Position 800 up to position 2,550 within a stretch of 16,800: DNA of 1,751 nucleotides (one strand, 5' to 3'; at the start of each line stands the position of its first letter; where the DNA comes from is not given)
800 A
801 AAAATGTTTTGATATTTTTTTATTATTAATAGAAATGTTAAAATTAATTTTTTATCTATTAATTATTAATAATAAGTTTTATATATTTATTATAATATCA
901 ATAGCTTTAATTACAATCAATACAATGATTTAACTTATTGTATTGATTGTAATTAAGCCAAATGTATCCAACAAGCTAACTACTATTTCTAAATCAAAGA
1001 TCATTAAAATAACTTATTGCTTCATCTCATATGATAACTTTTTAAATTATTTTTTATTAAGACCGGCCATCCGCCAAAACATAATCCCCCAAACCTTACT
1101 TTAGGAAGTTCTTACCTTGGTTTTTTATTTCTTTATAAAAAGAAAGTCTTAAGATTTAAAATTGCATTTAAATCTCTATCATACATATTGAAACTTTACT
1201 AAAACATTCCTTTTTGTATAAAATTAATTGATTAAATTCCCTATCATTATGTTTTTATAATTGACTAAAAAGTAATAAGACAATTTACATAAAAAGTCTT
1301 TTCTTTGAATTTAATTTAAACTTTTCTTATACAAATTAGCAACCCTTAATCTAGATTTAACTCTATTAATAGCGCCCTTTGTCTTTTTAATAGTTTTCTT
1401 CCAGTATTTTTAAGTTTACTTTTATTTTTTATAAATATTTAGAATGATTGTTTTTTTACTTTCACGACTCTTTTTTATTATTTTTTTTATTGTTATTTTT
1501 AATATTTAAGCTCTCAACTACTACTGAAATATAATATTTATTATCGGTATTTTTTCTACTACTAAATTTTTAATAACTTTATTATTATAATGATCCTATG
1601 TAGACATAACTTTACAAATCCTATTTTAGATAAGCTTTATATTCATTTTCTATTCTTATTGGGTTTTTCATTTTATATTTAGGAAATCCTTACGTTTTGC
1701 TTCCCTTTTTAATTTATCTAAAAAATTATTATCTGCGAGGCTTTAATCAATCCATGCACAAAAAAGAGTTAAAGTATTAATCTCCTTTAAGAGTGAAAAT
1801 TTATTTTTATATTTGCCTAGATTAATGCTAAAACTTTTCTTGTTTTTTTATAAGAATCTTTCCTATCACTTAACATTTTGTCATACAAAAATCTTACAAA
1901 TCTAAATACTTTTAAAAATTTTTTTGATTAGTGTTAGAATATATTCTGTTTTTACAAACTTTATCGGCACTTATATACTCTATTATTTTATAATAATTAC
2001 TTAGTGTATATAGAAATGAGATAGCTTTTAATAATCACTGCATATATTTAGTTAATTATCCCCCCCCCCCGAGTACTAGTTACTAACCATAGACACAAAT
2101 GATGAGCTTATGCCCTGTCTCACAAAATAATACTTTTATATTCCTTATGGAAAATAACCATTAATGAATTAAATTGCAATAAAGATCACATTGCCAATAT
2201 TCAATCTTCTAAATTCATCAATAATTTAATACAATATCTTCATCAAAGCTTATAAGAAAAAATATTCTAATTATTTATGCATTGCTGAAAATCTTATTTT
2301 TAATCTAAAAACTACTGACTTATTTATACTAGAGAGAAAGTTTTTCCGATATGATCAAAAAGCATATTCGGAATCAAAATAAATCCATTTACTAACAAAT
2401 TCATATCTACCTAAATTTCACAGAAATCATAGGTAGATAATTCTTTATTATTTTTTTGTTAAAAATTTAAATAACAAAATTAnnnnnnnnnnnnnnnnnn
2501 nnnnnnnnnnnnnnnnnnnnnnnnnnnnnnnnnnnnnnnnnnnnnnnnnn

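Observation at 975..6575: Functional modules separated by same-orientation copies of a degenerate repeat family, giving a composite-transposon-like architecture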

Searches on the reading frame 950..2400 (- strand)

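Call 51: search_protein_families(library=pfam, proteins=[L003:1959-3092:+, L003:1506-1919:-], max_evalue=0.01)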
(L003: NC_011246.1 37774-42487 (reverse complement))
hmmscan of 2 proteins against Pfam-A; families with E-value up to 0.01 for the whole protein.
L003:1959-3092:+ (377 aa): 3 families
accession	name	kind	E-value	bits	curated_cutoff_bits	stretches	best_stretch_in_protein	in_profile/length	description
PF01385.25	OrfB_IS605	-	3.7e-27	95.4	30.5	1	177-283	9-118/120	Probable transposase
PF07282.18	Cas12f1-like_TNB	-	2.5e-19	69.6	26.3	1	295-362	1-60/60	Cas12f1-like, TNB domain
PF12323.14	HTH_OrfB_IS605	-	8.3e-19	67.3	21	1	1-47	1-46/47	Helix-turn-helix domain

L003:1506-1919:- (137 aa): 1 family
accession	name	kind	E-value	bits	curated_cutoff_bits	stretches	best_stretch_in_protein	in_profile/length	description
PF01797.21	Y1_Tnp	-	5.2e-41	140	23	1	11-132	1-121/121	Transposase IS200 like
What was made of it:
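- Pfam OrfB_IS605, HTH and TNB for the reference TnpB and Y1_Tnp for the reference TnpA; HTH (copies A, B) and Y1_Tnp (copy D) above the curated cut-off in the remnants (call 51).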
